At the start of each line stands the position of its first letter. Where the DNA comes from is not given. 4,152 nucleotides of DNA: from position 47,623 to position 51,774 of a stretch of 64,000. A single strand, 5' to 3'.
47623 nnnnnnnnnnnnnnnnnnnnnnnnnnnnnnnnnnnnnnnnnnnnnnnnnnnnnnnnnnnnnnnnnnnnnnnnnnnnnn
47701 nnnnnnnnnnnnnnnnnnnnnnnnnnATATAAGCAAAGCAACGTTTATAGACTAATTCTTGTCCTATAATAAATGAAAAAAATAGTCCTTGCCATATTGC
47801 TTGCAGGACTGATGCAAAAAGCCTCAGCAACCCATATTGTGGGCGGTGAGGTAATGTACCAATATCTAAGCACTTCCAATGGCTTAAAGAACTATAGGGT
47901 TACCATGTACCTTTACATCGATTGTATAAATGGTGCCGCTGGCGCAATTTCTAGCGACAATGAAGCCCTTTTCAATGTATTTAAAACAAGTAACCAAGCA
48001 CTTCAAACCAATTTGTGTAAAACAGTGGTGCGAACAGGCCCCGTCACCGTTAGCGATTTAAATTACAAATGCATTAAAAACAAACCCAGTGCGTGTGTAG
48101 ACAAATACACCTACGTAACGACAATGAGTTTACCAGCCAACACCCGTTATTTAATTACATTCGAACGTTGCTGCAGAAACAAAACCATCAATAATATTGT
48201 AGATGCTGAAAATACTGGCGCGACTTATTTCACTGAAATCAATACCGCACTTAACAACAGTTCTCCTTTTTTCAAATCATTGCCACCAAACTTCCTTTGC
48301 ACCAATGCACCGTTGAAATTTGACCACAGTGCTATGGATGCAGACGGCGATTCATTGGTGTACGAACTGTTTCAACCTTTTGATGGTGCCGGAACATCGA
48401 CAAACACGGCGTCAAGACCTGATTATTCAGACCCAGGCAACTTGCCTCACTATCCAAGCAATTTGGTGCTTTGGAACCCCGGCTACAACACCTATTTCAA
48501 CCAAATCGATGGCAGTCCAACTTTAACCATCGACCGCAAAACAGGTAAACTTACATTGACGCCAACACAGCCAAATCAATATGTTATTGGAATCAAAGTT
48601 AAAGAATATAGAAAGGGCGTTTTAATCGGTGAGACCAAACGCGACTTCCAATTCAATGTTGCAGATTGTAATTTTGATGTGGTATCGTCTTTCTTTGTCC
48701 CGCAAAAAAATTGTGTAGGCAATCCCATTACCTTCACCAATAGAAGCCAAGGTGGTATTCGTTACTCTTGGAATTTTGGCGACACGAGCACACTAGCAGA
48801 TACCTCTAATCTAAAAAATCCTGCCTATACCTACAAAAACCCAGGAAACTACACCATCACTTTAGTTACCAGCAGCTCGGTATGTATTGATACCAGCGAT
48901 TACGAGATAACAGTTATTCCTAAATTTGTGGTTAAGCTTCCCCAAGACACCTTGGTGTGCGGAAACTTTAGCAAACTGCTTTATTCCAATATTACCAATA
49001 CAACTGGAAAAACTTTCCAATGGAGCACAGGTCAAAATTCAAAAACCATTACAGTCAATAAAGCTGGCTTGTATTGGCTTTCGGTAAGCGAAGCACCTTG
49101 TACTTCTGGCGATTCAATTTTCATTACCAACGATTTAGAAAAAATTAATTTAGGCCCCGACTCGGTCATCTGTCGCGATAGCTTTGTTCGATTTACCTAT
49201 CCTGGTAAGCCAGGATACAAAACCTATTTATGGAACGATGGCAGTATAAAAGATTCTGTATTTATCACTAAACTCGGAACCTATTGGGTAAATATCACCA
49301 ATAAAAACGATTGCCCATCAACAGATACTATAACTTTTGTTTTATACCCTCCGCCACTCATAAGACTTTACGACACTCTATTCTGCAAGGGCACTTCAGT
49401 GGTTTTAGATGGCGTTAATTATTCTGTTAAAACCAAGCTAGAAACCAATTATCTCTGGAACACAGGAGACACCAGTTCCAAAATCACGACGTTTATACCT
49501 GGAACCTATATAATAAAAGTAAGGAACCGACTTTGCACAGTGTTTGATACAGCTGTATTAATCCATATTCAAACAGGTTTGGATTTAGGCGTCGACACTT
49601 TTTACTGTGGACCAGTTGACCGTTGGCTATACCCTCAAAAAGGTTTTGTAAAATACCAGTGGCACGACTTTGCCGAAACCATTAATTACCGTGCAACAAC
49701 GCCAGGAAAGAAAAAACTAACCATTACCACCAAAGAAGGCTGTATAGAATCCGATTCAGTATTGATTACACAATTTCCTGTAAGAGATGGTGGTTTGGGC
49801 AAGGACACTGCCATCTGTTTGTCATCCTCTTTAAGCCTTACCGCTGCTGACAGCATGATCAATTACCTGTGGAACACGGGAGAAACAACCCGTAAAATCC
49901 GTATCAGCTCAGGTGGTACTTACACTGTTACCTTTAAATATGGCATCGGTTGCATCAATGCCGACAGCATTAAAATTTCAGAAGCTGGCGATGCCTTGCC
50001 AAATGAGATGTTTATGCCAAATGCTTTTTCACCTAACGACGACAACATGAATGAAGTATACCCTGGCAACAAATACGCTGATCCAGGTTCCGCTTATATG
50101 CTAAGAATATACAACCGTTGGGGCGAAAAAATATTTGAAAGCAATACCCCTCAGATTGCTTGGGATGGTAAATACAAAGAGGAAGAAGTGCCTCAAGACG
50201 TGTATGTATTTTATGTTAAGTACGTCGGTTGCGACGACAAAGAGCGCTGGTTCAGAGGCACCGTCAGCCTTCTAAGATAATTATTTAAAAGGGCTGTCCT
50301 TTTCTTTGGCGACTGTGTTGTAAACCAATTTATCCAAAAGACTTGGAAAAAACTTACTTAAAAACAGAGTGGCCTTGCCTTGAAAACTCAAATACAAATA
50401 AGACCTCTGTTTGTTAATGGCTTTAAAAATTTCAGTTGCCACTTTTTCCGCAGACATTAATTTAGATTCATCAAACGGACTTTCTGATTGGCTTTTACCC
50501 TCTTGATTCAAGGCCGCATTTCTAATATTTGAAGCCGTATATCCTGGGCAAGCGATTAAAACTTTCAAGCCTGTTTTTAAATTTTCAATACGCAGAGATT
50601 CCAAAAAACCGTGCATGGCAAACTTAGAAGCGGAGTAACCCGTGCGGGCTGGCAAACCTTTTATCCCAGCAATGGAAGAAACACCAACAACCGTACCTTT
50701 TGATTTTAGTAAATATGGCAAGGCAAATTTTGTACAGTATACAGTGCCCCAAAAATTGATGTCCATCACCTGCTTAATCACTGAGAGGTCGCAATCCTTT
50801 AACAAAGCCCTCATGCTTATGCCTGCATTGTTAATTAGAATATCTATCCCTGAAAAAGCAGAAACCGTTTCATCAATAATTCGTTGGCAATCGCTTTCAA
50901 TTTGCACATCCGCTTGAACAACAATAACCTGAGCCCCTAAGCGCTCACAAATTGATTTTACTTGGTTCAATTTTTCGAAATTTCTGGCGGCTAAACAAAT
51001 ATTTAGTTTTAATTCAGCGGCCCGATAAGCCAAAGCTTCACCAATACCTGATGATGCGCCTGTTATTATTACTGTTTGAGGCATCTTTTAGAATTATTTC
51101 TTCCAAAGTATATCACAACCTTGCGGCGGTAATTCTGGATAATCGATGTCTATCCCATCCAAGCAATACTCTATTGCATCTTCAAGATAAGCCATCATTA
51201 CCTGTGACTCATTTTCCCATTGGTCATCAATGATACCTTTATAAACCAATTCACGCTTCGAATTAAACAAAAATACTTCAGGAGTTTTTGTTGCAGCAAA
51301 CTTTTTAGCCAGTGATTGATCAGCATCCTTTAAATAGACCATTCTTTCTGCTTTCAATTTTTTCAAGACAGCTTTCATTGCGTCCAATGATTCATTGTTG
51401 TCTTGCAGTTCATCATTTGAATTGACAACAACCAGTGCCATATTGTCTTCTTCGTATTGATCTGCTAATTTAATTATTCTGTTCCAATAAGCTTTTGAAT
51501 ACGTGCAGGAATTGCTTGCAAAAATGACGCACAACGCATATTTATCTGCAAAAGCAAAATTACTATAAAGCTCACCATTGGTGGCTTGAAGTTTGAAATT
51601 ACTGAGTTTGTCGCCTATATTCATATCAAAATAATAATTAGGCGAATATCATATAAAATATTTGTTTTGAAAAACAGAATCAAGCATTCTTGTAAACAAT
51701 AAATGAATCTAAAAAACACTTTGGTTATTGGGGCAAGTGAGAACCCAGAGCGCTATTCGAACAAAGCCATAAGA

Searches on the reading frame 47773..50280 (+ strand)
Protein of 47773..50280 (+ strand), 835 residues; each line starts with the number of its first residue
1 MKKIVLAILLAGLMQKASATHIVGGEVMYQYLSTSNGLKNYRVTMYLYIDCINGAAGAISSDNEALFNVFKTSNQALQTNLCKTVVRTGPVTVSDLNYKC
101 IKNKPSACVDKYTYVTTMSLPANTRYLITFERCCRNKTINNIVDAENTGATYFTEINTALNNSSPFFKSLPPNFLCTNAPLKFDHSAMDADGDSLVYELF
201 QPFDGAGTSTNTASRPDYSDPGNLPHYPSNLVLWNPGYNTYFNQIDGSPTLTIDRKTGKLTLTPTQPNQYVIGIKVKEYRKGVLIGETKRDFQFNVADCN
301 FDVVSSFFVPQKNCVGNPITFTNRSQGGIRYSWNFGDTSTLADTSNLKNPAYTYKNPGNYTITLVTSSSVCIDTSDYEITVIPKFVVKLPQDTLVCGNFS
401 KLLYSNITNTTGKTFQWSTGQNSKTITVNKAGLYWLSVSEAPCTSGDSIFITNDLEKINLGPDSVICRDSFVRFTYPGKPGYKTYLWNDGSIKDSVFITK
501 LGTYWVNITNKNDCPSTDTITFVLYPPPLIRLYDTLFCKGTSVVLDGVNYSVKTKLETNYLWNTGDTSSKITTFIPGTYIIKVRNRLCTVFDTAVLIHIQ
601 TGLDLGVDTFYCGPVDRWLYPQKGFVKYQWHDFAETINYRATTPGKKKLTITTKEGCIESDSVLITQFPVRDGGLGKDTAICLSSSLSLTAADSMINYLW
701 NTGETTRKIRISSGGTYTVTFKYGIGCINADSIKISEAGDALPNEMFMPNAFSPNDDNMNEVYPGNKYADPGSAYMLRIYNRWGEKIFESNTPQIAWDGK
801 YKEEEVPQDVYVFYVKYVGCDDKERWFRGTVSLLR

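Call 6: search_protein_families(library=pfam, proteins=[window:47773-50280:+], max_evalue=0.001)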
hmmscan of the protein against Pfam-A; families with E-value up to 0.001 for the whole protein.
window:47773-50280:+ (835 aa): 3 families
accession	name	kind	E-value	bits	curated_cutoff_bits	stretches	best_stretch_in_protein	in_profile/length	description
PF13585.12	CHU_C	-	2.5e-15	56.8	27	1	748-829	3-82/86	CHU_C Type IX secretion signal domain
PF18911.6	PKD_4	-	6.4e-13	49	27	1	317-368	18-70/85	PKD domain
PF00801.26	PKD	-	2.4e-07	31.1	23.5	1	316-380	14-79/80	PKD domain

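Call 30: search_protein_families(library=ncbifam, proteins=[window:47773-50280:+], max_evalue=0.01)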
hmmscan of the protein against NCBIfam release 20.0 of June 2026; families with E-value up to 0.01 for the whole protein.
window:47773-50280:+ (835 aa): 2 families
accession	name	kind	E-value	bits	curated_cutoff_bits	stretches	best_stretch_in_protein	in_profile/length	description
TIGR04131.1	Bac_Flav_CTERM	domain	1.1e-12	47.9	35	1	748-835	3-85/85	T9SS type B sorting domain-containing protein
TIGR00864.1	PCC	subfamily_domain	0.00051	16.5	1861.4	1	317-371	1072-1380/2700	polycystin cation channel protein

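Call 69: find_related_loci(query=A6, collection=metagenome_contigs, flank=6000)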
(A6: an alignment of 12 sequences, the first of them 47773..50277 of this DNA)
Query A6 (835 aa) in metagenome_contigs; peptide patterns used: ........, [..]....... (x = any residue, [..] = any of these).
149 stretches matched a pattern; 18 encode a relative of the query (tblastn E <= 1e-3); 18 distinct loci.
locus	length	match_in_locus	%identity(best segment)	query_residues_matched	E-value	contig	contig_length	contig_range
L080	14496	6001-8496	69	1-835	0e+0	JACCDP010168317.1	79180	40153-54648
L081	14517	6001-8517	63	1-835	0e+0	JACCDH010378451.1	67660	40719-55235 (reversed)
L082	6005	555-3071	63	1-835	0e+0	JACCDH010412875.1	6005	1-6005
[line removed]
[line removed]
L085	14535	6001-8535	53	1-835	0e+0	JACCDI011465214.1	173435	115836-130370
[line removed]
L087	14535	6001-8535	53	1-835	0e+0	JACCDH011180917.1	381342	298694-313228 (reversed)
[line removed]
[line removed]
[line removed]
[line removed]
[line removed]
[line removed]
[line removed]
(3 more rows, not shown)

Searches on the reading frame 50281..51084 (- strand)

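Call 6: search_protein_families(library=pfam, proteins=[window:50281-51084:-], max_evalue=0.001)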
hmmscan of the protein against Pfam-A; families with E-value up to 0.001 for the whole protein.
window:50281-51084:- (267 aa): 4 families
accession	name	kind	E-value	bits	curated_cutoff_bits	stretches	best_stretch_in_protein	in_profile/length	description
PF00106.31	adh_short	-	6e-50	169.9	26.6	1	3-192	1-191/195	short chain dehydrogenase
PF13561.12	adh_short_C2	-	3e-33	115.8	27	1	9-194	1-188/236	Enoyl-(Acyl carrier protein) reductase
PF08659.16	KR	-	4.5e-14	53.2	22.6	1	4-170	2-169/180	KR domain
PF23441.1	SDR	-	2.1e-05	24.5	27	1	4-210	9-219/258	SDR-like rossmann domain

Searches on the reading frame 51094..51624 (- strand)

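Call 6: search_protein_families(library=pfam, proteins=[window:51094-51624:-], max_evalue=0.001)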
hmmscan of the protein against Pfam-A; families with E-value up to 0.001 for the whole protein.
window:51094-51624:- (176 aa): 4 families
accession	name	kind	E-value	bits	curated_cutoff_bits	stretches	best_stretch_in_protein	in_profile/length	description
PF08534.16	Redoxin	-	5.6e-12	46.1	26.6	1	4-140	3-142/148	Redoxin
PF00578.27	AhpC-TSA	-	4.7e-11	43.1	26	1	3-128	1-123/124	AhpC/TSA family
PF13905.12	Thioredoxin_8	-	1.9e-06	28.5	27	1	32-125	5-93/94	Thioredoxin-like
PF13098.12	Thioredoxin_2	-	4.5e-05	24.2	27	1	28-133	5-96/104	Thioredoxin-like domain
